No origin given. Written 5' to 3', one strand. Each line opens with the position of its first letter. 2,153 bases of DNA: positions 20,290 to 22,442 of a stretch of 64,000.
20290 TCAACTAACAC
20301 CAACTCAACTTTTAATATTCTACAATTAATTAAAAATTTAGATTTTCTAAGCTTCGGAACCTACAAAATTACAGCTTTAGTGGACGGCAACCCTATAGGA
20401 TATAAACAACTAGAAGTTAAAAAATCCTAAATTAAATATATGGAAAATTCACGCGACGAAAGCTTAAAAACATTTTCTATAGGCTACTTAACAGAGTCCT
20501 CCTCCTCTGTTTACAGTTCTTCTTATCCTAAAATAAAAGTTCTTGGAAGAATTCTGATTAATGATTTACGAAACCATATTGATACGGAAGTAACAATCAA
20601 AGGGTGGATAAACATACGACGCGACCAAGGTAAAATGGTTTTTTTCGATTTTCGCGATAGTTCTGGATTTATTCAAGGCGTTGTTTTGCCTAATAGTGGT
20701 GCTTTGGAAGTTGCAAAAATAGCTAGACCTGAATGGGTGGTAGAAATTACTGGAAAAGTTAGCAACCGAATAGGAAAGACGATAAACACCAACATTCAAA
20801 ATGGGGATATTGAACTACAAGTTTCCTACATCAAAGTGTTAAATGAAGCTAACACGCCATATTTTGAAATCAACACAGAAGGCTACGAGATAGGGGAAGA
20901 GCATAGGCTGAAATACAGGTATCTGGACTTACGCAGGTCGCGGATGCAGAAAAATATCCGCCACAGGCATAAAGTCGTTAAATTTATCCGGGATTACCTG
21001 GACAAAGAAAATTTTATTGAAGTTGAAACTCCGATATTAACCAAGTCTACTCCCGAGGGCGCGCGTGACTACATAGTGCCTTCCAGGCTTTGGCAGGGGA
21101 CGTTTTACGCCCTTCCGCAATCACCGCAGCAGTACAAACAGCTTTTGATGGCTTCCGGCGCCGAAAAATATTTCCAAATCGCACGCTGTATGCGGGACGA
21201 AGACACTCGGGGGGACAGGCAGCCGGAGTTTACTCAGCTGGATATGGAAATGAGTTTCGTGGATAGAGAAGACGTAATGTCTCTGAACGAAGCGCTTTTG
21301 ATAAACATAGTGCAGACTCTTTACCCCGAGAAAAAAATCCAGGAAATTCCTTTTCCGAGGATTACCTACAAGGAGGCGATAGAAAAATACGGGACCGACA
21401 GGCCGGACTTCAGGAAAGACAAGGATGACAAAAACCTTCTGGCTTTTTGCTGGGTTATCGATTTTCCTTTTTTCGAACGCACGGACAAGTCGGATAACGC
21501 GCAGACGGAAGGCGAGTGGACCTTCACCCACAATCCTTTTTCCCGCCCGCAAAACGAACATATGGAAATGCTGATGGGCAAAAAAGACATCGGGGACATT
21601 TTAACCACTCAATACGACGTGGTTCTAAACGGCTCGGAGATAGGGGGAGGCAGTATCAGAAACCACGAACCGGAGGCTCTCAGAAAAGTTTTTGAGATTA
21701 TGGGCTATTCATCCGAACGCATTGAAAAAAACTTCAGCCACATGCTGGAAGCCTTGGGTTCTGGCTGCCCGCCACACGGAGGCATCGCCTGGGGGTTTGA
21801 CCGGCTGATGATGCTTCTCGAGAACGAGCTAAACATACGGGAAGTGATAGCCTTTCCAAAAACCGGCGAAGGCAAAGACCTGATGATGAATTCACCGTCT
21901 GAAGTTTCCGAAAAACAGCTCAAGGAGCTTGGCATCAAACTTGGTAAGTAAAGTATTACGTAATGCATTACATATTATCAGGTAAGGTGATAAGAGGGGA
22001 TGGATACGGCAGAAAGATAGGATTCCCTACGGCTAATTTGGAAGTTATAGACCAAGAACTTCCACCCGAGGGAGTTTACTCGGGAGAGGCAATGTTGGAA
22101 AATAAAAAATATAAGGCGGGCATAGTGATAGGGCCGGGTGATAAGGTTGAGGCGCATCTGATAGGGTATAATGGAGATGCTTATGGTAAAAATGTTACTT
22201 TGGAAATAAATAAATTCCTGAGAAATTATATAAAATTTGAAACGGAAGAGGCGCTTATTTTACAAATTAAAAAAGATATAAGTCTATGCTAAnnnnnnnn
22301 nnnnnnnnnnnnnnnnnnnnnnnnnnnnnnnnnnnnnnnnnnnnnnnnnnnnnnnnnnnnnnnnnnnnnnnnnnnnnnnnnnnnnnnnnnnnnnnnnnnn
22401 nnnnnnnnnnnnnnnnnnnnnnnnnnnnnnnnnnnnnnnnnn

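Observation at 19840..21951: Probable Asp-specific T-box riboswitch with a reduced Stem I controlling an unknown 127-aa ORF plus aspS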

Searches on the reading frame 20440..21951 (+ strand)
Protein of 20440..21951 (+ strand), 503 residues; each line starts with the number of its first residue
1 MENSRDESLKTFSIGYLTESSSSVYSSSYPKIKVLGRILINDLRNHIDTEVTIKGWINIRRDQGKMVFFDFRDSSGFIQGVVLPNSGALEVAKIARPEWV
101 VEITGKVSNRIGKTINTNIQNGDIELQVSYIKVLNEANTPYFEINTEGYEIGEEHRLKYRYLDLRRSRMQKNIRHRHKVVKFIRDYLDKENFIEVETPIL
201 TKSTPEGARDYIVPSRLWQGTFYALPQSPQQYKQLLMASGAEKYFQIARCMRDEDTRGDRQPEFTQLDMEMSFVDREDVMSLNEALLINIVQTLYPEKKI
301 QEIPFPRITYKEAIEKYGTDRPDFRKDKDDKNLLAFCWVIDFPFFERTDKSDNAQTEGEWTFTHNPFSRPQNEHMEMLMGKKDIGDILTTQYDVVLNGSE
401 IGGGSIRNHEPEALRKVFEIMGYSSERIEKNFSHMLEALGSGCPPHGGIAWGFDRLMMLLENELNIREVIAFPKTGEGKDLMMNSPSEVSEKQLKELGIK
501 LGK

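Call 7: search_protein_families(library=pfam, proteins=[window:20440-21951:+], max_evalue=0.01)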
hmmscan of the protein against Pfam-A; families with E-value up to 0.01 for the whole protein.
window:20440-21951:+ (503 aa): 3 families
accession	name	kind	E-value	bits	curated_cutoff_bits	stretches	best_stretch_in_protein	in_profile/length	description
PF00152.25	tRNA-synt_2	-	3.3e-114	381.5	25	1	153-475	2-307/308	tRNA synthetases class II (D, K and N)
PF01336.31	tRNA_anti-codon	-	2.5e-15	56.6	27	1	51-134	1-75/75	OB-fold nucleic acid binding domain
PF01409.25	tRNA-synt_2d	-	0.0097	15.8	19.8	0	228-298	88-157/246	tRNA synthetases class II core domain (F)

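Call 11: find_homologous_proteins(query=window:20440-21951:+, max_evalue=1e-50)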
Query window:20440-21951:+ (503 aa): 8000 proteins with E <= 1e-50 among 8000 candidates; the best 120 are listed.
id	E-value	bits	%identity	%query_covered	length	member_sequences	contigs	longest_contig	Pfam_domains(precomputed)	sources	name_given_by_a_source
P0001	6.5e-264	894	81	93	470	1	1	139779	PF01336.32,PF00152.26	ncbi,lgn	-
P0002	1.4e-262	889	81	93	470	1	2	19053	PF01336.32,PF00152.26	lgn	-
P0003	1.6e-261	886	80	93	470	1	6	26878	PF01336.32,PF00152.26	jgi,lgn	jgi:aspartyl-tRNA synthetase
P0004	4.1e-261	885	81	93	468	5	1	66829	PF01336.32,PF00152.26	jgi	jgi:aspartyl-tRNA synthetase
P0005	1.7e-260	883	80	93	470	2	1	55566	PF01336.32,PF00152.26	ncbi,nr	ncbi:MAG: aspartate--tRNA ligase [bacterium]|nr:aspartate--tRNA ligase [bacterium]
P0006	8.0e-260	880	80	93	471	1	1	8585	PF01336.32,PF00152.26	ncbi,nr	ncbi:aspartate--tRNA ligase [Candidatus Nomurabacteria bacterium]|nr:aspartate--tRNA ligase [Candida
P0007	8.7e-259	877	81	93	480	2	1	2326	PF01336.32,PF00152.26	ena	-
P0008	1.5e-258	876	80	93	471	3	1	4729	PF01336.32,PF00152.26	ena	-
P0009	7.2e-258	874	80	93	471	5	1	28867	PF01336.32,PF00152.26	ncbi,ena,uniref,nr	ncbi:hypothetical protein A3F97_01980 [Candidatus Nomurabacteria bacterium RIFCSPLOWO2_12_FULL_41_10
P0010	1.0e-257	873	79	95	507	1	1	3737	PF01336.32,PF00152.26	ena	-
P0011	3.2e-257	872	81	93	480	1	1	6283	PF01336.32,PF00152.26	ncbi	-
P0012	5.4e-257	871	79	93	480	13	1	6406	PF01336.32,PF00152.26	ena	-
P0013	6.9e-257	871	80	93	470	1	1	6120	PF01336.32,PF00152.26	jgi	-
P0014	9.9e-257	870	81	92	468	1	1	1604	PF01336.32,PF00152.26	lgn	-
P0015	2.0e-256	869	81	93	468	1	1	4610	PF01336.32,PF00152.26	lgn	-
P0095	3.5e-231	786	69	100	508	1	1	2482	PF01336.32,PF00152.26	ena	-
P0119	5.5e-229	779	69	96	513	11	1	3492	PF01336.32,PF00152.26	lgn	-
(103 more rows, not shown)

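Call 12: find_related_loci(query=window:20440-21951:+, collection=genome_contigs, flank=10000)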
Query window:20440-21951:+ (503 aa) in genome_contigs; peptide patterns used: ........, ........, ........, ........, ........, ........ (x = any residue, [..] = any of these).
600 stretches matched a pattern (row limit reached: there are more); 593 encode a relative of the query (tblastn E <= 1e-3); the best 80 are kept; 80 distinct loci.
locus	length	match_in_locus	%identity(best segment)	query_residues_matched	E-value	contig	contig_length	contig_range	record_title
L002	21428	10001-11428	80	29-503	0e+0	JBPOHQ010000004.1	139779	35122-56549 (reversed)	MAG: Candidatus Nomurabacteria bacterium isolate MAG_121 c_000000368230, whole genome shotgun sequence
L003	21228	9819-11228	73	32-503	0e+0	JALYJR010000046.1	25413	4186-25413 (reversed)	MAG: bacterium isolate CAM bin9 SD1481-83_k127_215486, whole genome shotgun sequence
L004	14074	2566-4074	68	8-503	0e+0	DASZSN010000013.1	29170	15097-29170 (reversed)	MAG TPA_asm: Candidatus Paceibacterota bacterium isolate SMAG_U6051 k141_147937, whole genome shotgun sequence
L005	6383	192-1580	70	37-499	0e+0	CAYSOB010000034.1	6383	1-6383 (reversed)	MAG TPA_asm: uncultured Candidatus Saccharibacteria bacterium isolate SRP135725_co1_504 genome assembly, contig: NODE_18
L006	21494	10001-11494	68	8-503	0e+0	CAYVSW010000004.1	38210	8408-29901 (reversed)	MAG TPA_asm: uncultured Candidatus Saccharibacteria bacterium isolate SRP219642_co7_46 genome assembly, contig: NODE_140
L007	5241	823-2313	67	9-503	0e+0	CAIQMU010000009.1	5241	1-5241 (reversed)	uncultured bacterium isolate AM-lipid-02-D4_bin-0951 genome assembly, contig: bin-0951:009/122, whole genome shotgun seq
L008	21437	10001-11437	69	33-501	0e+0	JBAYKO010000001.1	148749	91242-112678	MAG: Candidatus Paceibacterota bacterium isolate SO_2016_GW1_81 scaffold00240_OW334_2016, whole genome shotgun sequence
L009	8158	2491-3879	70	36-497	0e+0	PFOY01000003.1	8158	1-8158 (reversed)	MAG: Candidatus Nomurabacteria bacterium CG_4_10_14_0_2_um_filter_30_12 CG_4_10_14_0.2_scaffold_5056_c, whole genome sho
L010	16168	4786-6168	68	37-503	0e+0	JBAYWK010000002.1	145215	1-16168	MAG: Candidatus Paceibacterota bacterium isolate SO_2016_LW3_81 scaffold00158_LW162_2016, whole genome shotgun sequence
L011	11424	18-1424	69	37-503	0e+0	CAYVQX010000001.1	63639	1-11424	MAG TPA_asm: uncultured Candidatus Saccharibacteria bacterium isolate SRP135725_co1_167 genome assembly, contig: NODE_33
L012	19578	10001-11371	69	37-499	0e+0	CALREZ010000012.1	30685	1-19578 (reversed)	MAG: Candidatus Nomurabacteria bacterium isolate Ike-200m-9 genome assembly, contig: Ike-200-c774, whole genome shotgun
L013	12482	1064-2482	68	33-503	0e+0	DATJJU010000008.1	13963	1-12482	MAG TPA_asm: Candidatus Paceibacterota bacterium isolate SMAG_U15574 k141_12426310, whole genome shotgun sequence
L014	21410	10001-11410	68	35-503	0e+0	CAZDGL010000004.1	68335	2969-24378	MAG TPA_asm: uncultured Candidatus Saccharibacteria bacterium isolate SRP296810_co1_119 genome assembly, contig: NODE_32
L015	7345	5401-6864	65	1-501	0e+0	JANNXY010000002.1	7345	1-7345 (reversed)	MAG: bacterium isolate VAR_34_metabat_123 VAR_34_k141_1806394, whole genome shotgun sequence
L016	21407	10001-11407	68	34-501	0e+0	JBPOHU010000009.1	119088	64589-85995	MAG: Candidatus Nomurabacteria bacterium isolate MAG_26 c_000000384636, whole genome shotgun sequence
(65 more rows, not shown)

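Call 49: search_protein_families(library=ncbifam, proteins=[window:20440-21951:+, L012:9992-11413:+], max_evalue=0.00001)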
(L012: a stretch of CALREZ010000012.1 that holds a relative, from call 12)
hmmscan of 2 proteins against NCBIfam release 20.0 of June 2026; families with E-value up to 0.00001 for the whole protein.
window:20440-21951:+ (503 aa): 15 families
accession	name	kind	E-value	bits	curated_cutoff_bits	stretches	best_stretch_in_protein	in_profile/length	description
NF001750.0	PRK00476.1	equivalog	8.9e-188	625.3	443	2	45-327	15-296/590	aspartate--tRNA ligase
TIGR00459.1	aspS_bact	equivalog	2.9e-169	564.2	373.85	2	40-328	7-292/586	aspartate--tRNA ligase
NF009460.0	PRK12820.1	equivalog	2.2e-123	412.9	1379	2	45-327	32-324/723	bifunctional aspartyl-tRNA synthetase/aspartyl/glutamyl-tRNA amidotransferase subunit C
NF003483.0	PRK05159.1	equivalog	1.5e-64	218.5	353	1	37-474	5-431/438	aspartate--tRNA(Asn) ligase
TIGR00458.1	aspS_nondisc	equivalog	1.3e-58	199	368.4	1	42-474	5-421/428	aspartate--tRNA(Asn) ligase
NF001756.1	PRK00484.1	subfamily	3.9e-45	154.4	468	1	45-474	48-484/488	lysine--tRNA ligase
NF003037.0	PRK03932.1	equivalog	4.4e-41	141.3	414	2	42-299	8-267/451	asparagine--tRNA ligase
TIGR00499.1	lysS_bact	equivalog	5.5e-41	140.7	427.6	1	45-475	50-492/496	lysine--tRNA ligase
TIGR00457.1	asnS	equivalog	3.5e-39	134.9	342.6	2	39-300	7-270/455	asparagine--tRNA ligase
NF002821.0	PRK02983.1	equivalog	1.1e-31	109.7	742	2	24-297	639-902/1102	bifunctional lysylphosphatidylglycerol synthetase/lysine--tRNA ligase LysX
NF009101.0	PRK12445.1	subfamily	6.4e-29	100.8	1026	1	45-474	62-500/505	lysine--tRNA ligase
TIGR00462.1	genX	equivalog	8.5e-24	84.5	286.9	2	174-322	2-147/304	EF-P lysine aminoacylase EpmA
NF006828.0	PRK09350.1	equivalog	7.5e-21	74.7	264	2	167-317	10-156/325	elongation factor P--(R)-beta-lysine ligase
NF005054.0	PRK06462.1-4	equivalog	6.4e-19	68.2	309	1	158-354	10-221/318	asparagine synthetase A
NF005052.0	PRK06462.1-1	equivalog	1.1e-17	64.1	368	1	145-295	21-174/353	asparagine synthetase A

L012:9992-11413:+ (473 aa): 15 families
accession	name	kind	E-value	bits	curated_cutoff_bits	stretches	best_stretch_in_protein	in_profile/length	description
NF001750.0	PRK00476.1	equivalog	7.1e-190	632.2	443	2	10-295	12-296/590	aspartate--tRNA ligase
TIGR00459.1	aspS_bact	equivalog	6.2e-174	579.6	373.85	2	2-295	2-291/586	aspartate--tRNA ligase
NF009460.0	PRK12820.1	equivalog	4.8e-132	441.5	1379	2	3-295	22-324/723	bifunctional aspartyl-tRNA synthetase/aspartyl/glutamyl-tRNA amidotransferase subunit C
NF003483.0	PRK05159.1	equivalog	8.2e-66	222.7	353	1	2-435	3-431/438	aspartate--tRNA(Asn) ligase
TIGR00458.1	aspS_nondisc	equivalog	2.8e-58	197.9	368.4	1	6-435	2-421/428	aspartate--tRNA(Asn) ligase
NF001756.1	PRK00484.1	subfamily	1e-42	146.4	468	2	10-286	46-322/488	lysine--tRNA ligase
TIGR00499.1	lysS_bact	equivalog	1.8e-41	142.3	427.6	2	11-281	49-320/496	lysine--tRNA ligase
NF003037.0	PRK03932.1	equivalog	2.2e-40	139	414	2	5-267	4-267/451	asparagine--tRNA ligase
TIGR00457.1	asnS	equivalog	2.1e-36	125.7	342.6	2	7-267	8-269/455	asparagine--tRNA ligase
NF002821.0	PRK02983.1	equivalog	2.5e-34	118.5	742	2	10-260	654-897/1102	bifunctional lysylphosphatidylglycerol synthetase/lysine--tRNA ligase LysX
NF009101.0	PRK12445.1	subfamily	6.1e-29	100.9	1026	1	17-286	67-337/505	lysine--tRNA ligase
TIGR00462.1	genX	equivalog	2.6e-22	79.7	286.9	2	141-287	1-144/304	EF-P lysine aminoacylase EpmA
NF005054.0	PRK06462.1-4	equivalog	7.8e-21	74.5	309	1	125-436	9-311/318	asparagine synthetase A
NF006828.0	PRK09350.1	equivalog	2e-19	70.1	264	2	138-271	13-142/325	elongation factor P--(R)-beta-lysine ligase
NF005052.0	PRK06462.1-1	equivalog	3.8e-18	65.7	368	1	122-263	30-174/353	asparagine synthetase A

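Call 80: find_encoding_contigs(protein=P0010, flank=1500, max_places=2)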
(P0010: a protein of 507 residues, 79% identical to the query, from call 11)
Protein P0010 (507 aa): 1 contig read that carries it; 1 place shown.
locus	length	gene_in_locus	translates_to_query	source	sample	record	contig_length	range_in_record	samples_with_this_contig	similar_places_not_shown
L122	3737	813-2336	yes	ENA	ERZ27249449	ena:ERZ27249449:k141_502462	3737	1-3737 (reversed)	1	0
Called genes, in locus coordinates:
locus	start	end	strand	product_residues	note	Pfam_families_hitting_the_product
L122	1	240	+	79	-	?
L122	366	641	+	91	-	-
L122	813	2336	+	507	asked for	PF01336:tRNA_anti-codon, PF00152:tRNA-synt_2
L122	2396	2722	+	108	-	PF01329:Pterin_4a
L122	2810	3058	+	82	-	-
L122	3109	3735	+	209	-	?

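Call 81: find_encoding_contigs(protein=P0095, flank=1500, max_places=2)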
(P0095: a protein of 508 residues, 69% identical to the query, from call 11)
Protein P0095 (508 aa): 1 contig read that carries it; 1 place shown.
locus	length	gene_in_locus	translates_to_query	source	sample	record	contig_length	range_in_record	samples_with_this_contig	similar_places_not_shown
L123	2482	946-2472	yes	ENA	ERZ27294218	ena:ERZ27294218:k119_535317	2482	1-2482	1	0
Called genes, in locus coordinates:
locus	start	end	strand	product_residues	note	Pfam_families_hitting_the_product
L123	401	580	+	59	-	-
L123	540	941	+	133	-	PF22091:DUF6941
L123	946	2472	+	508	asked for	PF01336:tRNA_anti-codon, PF00152:tRNA-synt_2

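Call 82: find_encoding_contigs(protein=P0119, flank=1500, max_places=2)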
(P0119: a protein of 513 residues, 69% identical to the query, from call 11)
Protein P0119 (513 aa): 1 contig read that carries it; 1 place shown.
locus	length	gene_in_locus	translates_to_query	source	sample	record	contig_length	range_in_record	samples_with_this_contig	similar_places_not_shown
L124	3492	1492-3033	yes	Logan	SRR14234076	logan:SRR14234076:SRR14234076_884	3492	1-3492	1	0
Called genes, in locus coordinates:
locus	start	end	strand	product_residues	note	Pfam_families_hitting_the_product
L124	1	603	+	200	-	?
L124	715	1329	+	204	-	-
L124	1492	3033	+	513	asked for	PF01336:tRNA_anti-codon, PF00152:tRNA-synt_2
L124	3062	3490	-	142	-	?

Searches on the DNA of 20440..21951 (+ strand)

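Call 59: search_rna_families(source=L002, start=9780, end=10060, threshold=evalue, max_evalue=1, show_alignments=1)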
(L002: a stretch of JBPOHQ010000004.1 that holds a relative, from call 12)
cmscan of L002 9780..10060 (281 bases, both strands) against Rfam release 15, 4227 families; matches with E-value up to 1: 2.
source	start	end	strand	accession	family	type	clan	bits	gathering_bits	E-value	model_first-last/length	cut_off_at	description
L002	9780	9948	+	RF00230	T-box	Cis-reg; leader;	-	31.3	93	1.7e-05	1-219/219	no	T-box leader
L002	9937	9995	+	RF03776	mir-2068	Gene; miRNA;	-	18.1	99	0.21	1-68/68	no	mir-2068 microRNA precursor family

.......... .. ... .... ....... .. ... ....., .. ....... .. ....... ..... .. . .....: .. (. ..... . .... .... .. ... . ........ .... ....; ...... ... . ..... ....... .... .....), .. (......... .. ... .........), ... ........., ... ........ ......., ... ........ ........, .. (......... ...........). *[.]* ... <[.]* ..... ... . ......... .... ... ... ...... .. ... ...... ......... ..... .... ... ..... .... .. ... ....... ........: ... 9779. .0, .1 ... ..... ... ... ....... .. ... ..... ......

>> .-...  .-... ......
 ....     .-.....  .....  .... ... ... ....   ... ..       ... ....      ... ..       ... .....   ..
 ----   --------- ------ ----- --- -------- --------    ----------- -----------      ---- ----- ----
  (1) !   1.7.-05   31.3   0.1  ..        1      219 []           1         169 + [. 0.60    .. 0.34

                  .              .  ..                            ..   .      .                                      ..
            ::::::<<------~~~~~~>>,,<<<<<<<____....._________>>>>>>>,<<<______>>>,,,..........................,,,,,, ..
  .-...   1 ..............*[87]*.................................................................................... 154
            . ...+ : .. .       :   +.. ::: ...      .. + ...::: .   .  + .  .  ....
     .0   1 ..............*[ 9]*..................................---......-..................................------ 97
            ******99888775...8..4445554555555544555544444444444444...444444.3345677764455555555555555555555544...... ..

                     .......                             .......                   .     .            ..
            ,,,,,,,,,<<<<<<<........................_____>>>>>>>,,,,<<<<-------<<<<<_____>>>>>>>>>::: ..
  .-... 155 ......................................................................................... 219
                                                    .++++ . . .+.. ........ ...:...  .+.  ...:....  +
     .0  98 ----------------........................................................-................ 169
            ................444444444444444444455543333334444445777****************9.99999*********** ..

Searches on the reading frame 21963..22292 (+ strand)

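Call 7: search_protein_families(library=pfam, proteins=[window:21963-22292:+], max_evalue=0.01)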
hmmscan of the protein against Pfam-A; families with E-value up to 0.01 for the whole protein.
window:21963-22292:+ (109 aa): 1 family
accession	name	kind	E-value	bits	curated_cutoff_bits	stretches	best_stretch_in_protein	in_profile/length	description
PF01687.23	Flavokinase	-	1.6e-28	99.8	19.6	1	2-107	4-118/124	Riboflavin kinase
